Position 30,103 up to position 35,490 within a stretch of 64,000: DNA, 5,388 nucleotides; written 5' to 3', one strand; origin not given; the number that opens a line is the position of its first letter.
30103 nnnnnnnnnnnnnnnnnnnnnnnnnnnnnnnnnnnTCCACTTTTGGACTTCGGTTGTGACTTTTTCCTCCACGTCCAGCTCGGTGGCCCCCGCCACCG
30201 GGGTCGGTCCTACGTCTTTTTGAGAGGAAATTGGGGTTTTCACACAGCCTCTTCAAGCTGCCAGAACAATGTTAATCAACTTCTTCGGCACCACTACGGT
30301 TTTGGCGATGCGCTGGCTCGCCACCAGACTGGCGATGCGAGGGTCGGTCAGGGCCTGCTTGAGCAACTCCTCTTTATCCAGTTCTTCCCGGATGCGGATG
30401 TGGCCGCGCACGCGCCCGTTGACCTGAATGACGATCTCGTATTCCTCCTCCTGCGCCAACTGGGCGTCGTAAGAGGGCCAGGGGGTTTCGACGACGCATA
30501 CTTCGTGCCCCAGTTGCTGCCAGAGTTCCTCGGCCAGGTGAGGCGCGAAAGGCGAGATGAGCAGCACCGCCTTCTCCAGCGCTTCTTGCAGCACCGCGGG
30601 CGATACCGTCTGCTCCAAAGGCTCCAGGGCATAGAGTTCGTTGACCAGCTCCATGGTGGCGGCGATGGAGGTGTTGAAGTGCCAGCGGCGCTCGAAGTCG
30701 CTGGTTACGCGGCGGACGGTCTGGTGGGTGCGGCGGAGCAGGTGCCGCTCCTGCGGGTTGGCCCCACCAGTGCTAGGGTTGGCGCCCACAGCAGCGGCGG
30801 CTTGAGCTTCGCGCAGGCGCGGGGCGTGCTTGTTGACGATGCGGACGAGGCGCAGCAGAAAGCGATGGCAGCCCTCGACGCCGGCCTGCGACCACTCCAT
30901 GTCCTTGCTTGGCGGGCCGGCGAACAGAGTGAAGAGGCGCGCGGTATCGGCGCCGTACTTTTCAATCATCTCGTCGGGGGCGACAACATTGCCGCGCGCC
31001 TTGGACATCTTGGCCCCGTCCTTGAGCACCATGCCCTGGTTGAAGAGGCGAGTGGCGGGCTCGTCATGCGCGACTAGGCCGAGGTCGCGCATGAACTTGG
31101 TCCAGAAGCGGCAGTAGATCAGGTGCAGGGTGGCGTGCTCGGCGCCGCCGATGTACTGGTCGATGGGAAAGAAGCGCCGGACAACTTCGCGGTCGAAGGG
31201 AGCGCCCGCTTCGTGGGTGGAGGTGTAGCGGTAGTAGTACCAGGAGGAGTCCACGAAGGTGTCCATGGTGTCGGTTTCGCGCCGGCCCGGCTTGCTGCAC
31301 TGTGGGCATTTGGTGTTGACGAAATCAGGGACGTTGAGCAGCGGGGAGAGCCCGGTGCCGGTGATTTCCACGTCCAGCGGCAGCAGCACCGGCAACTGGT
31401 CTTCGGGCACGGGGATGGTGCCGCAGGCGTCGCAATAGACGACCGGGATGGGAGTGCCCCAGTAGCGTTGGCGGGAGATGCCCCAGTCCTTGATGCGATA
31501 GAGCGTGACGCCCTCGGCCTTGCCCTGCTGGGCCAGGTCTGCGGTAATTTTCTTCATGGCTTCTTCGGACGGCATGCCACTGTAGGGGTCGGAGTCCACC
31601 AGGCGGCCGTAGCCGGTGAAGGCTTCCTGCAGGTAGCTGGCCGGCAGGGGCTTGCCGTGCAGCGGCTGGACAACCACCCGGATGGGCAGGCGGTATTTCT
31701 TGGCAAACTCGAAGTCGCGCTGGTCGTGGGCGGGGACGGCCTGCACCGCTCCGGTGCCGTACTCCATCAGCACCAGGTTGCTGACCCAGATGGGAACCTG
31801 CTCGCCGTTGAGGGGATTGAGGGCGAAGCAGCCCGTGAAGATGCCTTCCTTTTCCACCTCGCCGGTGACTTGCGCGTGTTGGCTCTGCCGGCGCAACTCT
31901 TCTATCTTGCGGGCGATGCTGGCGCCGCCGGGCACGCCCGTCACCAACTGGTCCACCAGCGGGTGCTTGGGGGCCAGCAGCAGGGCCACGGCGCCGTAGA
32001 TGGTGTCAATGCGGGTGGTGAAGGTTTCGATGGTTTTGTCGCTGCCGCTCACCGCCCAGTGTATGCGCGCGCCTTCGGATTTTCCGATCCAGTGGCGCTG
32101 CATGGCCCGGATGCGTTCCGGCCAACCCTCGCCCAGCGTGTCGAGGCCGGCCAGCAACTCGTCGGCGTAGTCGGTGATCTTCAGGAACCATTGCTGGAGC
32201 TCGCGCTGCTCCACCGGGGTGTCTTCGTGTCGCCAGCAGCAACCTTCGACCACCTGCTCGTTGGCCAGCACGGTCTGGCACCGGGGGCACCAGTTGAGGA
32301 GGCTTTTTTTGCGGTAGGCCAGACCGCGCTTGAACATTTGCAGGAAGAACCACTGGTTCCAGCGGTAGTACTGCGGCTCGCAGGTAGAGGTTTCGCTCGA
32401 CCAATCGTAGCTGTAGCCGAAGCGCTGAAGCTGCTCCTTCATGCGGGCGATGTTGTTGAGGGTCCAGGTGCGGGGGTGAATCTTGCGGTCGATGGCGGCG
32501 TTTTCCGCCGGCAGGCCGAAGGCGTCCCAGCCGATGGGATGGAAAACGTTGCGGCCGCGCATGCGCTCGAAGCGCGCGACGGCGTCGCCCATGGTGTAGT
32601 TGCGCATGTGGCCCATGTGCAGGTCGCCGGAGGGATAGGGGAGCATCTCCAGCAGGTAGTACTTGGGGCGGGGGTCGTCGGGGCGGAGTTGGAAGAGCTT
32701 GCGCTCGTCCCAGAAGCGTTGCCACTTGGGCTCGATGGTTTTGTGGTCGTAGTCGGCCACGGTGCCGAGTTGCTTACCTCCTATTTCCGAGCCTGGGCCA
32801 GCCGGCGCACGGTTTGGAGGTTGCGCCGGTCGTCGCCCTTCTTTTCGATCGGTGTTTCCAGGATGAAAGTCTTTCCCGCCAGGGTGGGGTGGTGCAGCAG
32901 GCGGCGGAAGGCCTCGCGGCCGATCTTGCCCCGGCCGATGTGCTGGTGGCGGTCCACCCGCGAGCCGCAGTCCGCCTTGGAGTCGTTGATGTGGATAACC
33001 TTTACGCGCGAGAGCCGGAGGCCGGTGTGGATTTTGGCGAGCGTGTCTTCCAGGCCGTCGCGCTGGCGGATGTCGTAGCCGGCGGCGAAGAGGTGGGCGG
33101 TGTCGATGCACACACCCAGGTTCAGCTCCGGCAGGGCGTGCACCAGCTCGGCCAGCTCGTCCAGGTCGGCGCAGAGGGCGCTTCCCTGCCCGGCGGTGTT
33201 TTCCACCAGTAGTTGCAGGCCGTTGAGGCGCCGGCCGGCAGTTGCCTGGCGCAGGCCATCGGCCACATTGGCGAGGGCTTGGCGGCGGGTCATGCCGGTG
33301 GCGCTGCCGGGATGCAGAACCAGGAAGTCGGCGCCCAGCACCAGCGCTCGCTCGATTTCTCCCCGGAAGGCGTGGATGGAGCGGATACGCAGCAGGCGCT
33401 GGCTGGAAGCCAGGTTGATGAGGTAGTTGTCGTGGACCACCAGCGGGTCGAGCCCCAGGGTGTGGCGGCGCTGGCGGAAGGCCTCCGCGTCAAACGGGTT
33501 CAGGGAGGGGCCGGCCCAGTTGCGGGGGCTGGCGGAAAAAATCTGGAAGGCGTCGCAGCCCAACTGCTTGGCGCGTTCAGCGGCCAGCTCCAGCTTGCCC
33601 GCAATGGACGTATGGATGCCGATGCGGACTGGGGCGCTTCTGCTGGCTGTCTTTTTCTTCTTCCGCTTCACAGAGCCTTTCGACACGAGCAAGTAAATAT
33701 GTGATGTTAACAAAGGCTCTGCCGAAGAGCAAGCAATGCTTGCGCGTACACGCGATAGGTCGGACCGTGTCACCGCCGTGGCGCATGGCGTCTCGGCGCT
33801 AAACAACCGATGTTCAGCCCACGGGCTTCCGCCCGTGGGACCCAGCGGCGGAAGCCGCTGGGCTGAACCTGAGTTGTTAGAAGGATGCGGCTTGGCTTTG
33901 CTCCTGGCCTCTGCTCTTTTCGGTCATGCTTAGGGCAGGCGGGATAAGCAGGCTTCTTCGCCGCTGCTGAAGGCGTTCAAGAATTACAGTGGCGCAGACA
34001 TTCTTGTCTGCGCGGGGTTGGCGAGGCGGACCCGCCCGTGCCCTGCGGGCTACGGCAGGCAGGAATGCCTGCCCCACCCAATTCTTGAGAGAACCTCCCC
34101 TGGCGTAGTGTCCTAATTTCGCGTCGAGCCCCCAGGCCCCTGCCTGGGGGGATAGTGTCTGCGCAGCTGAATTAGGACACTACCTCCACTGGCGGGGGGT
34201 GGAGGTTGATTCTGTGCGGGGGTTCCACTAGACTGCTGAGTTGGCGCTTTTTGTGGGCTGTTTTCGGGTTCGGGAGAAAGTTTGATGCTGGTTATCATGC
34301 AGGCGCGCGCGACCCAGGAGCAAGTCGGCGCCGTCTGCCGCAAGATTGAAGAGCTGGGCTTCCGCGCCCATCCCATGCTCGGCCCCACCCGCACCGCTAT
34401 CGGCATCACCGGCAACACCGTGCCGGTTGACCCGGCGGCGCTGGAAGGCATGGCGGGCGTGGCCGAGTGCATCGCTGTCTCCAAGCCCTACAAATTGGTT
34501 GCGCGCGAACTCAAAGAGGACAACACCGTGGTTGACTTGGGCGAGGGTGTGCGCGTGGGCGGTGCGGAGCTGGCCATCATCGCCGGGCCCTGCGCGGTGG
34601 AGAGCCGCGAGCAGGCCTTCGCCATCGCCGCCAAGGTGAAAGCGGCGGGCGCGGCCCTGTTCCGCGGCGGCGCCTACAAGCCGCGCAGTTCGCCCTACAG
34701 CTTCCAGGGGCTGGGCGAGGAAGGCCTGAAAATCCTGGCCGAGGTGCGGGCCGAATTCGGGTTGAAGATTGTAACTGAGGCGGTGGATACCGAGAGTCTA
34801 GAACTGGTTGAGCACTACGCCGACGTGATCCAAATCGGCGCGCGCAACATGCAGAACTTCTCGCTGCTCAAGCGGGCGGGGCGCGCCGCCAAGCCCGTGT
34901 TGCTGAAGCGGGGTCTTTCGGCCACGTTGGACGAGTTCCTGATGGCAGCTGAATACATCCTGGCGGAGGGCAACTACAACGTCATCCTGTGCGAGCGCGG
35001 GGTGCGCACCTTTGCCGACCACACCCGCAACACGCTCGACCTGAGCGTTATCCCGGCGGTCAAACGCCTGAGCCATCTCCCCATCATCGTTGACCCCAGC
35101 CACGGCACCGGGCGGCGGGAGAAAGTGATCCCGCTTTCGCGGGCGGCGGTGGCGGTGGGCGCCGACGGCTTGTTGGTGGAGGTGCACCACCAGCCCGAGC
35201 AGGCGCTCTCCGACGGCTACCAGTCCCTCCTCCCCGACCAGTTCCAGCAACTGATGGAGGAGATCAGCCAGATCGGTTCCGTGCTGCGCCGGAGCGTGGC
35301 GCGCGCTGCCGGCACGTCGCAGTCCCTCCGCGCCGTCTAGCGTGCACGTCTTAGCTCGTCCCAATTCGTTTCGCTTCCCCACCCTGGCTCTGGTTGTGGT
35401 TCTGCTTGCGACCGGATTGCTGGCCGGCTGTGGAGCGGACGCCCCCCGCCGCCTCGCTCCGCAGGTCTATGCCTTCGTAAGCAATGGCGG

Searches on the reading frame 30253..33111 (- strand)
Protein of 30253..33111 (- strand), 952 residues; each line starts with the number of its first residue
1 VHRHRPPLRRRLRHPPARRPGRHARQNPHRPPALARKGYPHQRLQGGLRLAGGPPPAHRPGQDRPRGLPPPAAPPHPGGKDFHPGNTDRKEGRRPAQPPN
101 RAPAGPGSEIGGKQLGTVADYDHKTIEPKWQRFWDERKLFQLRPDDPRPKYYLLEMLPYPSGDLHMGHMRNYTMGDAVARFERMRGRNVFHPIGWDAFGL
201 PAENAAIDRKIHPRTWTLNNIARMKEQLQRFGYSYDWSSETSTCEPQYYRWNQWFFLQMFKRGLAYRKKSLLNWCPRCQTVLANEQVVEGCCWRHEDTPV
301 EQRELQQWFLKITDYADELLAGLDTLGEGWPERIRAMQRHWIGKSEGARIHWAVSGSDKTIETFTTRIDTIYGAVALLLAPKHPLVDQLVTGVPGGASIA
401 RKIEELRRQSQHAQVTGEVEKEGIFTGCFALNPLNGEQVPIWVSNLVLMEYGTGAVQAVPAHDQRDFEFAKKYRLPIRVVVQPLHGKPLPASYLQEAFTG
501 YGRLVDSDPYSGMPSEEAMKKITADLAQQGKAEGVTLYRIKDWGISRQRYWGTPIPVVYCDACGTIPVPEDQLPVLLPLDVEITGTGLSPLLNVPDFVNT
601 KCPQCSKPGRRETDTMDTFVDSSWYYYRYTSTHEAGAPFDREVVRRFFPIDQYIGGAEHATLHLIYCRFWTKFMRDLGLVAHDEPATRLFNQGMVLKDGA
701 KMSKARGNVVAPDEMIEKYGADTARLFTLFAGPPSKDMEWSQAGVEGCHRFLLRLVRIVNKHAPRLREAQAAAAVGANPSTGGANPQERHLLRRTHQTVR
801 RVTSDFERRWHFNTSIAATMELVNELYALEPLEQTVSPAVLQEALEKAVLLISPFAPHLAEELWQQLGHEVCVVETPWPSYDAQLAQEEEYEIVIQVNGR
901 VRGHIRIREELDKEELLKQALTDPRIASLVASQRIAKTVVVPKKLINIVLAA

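Call 57: search_protein_families(library=pfam, proteins=[window:30253-33111:-], max_evalue=0.00001)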
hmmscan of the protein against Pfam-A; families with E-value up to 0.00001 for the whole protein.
window:30253-33111:- (952 aa): 4 families
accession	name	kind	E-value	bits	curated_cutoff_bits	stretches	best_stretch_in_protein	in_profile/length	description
PF13603.12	tRNA-synt_1_2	-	1.2e-61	207.8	25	1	339-526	1-184/185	Leucyl-tRNA synthetase, editing domain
PF00133.28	tRNA-synt_1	-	2.6e-55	188.3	22.7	2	129-343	1-226/414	tRNA synthetases class I (I, L, M and V)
PF09334.17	tRNA-synt_1g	-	2.1e-34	119.4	20.1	2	156-292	6-139/391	tRNA synthetases class I (M)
PF08264.19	Anticodon_1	-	2.8e-23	82.9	25.1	1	789-914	2-145/148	Anticodon-binding domain of tRNA ligase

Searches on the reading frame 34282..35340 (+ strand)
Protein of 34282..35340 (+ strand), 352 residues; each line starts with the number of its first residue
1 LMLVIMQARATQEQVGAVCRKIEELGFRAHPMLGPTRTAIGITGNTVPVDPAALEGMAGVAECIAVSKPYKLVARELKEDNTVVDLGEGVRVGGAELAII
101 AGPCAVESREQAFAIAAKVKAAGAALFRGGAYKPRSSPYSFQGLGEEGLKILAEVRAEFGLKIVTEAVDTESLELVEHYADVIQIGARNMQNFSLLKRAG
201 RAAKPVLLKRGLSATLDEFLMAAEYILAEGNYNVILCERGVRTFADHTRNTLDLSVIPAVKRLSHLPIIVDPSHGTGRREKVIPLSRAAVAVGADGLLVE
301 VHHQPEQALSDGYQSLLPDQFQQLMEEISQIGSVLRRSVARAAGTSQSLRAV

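Call 57: search_protein_families(library=pfam, proteins=[window:34282-35340:+], max_evalue=0.00001)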
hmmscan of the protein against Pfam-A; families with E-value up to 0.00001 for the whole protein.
window:34282-35340:+ (352 aa): 3 families
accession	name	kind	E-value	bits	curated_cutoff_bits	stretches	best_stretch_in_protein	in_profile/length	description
PF00793.26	DAHP_synth_1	-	5.4e-82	275.2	25.5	1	83-331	3-264/270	DAHP synthetase I family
PF18152.6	DAHP_snth_FXD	-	1.8e-16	60.1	27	1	2-68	1-67/67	DAHP synthase ferredoxin-like domain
PF03102.20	NeuB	-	3e-11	43.7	22.1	1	144-335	53-236/241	NeuB family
